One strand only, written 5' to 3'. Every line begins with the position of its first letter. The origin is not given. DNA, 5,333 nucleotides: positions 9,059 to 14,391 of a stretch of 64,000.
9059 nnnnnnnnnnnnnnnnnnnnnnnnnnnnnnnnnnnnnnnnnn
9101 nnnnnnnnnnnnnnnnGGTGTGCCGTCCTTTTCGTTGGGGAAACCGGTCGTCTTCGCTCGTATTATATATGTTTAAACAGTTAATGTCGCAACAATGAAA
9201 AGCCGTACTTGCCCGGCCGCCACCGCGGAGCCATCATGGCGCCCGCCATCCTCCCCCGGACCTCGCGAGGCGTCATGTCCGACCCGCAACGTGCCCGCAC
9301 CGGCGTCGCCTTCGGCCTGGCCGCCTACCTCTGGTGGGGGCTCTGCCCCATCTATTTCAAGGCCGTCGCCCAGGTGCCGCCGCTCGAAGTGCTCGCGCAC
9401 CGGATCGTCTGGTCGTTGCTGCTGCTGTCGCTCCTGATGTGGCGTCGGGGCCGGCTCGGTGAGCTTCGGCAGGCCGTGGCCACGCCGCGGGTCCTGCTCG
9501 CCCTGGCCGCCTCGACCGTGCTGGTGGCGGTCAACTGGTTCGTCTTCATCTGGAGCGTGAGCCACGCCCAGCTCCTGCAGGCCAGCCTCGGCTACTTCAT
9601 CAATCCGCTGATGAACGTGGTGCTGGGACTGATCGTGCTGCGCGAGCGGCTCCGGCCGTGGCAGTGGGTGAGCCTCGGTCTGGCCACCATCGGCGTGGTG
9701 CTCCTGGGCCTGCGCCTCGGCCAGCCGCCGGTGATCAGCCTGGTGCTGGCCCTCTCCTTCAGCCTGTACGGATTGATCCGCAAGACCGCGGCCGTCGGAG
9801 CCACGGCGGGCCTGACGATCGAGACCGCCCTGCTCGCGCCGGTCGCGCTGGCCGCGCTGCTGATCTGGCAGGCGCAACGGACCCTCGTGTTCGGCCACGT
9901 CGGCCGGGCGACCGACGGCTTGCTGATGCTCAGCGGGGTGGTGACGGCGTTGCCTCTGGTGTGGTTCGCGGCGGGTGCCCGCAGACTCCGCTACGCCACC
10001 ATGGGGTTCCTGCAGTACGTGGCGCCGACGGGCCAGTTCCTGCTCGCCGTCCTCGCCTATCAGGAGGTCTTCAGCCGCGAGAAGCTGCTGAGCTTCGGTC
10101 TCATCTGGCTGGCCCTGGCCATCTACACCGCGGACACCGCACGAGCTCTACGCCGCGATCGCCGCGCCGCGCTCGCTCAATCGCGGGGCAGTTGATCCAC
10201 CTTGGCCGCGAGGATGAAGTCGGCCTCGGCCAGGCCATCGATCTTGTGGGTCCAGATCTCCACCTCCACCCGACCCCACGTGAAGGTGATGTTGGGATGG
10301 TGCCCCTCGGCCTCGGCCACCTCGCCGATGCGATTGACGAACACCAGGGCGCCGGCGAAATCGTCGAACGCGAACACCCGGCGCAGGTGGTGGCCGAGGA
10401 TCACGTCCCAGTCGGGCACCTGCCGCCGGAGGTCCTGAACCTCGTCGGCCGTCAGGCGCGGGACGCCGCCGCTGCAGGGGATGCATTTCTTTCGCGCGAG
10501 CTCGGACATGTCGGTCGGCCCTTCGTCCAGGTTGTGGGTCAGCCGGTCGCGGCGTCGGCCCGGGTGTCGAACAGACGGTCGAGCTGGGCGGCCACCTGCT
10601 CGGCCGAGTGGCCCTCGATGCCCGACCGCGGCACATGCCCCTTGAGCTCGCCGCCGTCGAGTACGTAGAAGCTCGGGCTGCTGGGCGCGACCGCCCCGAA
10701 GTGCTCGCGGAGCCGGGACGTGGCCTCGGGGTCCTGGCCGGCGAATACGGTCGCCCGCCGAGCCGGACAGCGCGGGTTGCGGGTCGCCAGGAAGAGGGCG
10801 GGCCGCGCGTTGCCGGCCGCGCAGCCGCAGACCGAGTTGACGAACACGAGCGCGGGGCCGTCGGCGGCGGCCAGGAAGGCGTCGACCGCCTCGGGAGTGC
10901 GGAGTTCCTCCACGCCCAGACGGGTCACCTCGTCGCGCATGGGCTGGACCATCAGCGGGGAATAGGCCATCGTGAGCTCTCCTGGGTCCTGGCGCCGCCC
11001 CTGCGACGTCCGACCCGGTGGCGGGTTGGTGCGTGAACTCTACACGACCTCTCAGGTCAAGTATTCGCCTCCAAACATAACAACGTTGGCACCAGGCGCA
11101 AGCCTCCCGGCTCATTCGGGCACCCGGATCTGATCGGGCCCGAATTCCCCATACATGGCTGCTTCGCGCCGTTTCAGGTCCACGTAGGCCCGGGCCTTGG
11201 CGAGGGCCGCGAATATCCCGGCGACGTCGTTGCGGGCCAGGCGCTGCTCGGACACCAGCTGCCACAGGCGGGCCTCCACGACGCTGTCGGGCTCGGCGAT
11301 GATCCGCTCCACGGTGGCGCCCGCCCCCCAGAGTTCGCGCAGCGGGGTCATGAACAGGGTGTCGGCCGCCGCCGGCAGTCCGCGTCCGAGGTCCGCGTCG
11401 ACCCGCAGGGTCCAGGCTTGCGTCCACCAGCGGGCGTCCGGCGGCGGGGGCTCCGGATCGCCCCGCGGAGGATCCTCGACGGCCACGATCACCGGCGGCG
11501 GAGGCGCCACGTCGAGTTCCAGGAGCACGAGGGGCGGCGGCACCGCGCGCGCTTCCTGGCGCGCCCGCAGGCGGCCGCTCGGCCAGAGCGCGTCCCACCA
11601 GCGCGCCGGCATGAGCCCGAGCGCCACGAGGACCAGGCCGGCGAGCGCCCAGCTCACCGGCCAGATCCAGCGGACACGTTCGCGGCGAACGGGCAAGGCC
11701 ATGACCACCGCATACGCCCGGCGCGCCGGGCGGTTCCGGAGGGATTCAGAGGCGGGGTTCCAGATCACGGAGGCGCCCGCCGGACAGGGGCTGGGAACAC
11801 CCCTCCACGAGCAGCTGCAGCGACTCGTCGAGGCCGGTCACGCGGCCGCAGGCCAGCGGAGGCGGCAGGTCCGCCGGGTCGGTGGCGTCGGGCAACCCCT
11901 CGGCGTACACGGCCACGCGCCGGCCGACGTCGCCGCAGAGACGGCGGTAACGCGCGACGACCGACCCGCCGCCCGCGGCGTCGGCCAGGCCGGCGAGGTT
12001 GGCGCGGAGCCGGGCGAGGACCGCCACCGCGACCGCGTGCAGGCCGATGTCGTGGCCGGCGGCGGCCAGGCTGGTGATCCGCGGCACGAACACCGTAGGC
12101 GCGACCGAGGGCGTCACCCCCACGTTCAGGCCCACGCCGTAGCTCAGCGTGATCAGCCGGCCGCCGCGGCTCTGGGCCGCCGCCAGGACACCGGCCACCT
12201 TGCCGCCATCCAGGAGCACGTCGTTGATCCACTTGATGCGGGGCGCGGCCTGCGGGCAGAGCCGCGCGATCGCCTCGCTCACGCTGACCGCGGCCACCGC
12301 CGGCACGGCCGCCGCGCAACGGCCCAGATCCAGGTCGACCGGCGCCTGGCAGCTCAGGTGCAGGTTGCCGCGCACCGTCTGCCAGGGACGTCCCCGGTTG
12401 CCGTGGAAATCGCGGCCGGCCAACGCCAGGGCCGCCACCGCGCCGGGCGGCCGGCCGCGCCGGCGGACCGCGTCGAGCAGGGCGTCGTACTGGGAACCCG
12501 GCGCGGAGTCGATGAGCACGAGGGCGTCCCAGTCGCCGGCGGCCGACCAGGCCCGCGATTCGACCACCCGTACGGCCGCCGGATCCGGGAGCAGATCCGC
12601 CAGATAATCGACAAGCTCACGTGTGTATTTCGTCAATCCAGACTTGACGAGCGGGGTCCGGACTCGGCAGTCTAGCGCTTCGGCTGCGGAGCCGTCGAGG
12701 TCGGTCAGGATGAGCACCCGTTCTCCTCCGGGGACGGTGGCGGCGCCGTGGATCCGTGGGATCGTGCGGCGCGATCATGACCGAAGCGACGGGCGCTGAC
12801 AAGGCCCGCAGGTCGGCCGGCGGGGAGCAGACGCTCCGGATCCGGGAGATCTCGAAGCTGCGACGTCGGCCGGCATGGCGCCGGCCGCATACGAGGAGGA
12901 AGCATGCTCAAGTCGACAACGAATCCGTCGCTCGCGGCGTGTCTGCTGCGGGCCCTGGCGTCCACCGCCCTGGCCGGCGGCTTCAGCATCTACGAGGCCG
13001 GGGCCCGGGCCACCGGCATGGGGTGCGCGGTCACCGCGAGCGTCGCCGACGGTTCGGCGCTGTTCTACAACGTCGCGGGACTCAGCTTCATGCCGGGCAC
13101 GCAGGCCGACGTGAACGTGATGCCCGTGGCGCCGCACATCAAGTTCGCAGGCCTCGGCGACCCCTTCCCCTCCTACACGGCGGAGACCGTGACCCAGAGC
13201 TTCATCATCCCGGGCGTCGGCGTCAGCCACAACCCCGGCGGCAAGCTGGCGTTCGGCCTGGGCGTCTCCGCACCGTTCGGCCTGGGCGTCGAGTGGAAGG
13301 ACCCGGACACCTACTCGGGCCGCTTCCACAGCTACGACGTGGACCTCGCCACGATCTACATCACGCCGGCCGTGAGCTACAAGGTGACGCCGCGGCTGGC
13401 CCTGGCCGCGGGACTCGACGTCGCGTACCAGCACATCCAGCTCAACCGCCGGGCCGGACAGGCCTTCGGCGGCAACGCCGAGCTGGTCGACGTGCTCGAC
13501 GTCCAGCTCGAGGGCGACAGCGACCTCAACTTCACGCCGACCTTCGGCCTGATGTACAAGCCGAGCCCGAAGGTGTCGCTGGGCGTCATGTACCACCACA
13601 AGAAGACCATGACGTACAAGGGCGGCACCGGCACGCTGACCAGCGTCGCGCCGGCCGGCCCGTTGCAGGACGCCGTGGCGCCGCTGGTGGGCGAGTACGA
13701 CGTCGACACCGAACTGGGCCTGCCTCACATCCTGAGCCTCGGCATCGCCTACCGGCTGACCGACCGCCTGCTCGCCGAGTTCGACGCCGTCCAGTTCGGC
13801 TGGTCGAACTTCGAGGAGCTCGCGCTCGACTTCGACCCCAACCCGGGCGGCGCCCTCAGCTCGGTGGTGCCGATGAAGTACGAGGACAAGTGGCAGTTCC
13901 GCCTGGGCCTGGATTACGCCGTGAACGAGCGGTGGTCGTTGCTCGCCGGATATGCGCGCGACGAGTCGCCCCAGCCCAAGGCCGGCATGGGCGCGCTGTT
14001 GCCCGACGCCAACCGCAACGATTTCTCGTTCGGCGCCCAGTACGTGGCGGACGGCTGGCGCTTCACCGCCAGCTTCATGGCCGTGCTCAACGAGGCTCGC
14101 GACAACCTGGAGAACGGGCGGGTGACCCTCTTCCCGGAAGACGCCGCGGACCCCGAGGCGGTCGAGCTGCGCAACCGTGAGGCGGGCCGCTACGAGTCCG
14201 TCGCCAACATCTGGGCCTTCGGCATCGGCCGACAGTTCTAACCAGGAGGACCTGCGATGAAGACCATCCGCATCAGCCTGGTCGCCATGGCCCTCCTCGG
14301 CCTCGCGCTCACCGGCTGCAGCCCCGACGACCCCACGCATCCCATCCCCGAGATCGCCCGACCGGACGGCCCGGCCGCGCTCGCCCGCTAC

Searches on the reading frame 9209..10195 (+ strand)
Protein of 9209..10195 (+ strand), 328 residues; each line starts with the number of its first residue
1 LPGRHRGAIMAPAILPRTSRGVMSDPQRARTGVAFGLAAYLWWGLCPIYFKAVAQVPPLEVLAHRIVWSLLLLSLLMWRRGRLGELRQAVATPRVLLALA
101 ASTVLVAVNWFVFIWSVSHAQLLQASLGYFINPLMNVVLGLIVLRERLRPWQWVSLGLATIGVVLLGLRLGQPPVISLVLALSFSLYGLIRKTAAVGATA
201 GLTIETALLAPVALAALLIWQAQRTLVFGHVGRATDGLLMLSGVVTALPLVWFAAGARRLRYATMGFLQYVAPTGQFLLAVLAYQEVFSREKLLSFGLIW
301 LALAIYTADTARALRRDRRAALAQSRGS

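Call 86: search_protein_families(library=pfam, proteins=[window:9209-10195:+], max_evalue=0.00001)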
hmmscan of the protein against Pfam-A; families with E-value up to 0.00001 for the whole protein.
window:9209-10195:+ (328 aa): 1 family
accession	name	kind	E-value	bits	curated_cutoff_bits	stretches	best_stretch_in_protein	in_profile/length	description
PF00892.27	EamA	-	2.2e-16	60.8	28.2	1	31-166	2-133/135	EamA-like transporter family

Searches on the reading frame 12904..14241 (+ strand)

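Call 86: search_protein_families(library=pfam, proteins=[window:12904-14241:+], max_evalue=0.00001)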
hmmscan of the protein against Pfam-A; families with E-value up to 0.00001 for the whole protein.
window:12904-14241:+ (445 aa): 1 family
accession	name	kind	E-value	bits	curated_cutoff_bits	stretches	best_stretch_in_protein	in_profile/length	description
PF03349.22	Toluene_X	-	2.1e-54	185.1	29.7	1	17-383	3-370/421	Outer membrane protein transport protein (OMPP1/FadL/TodX)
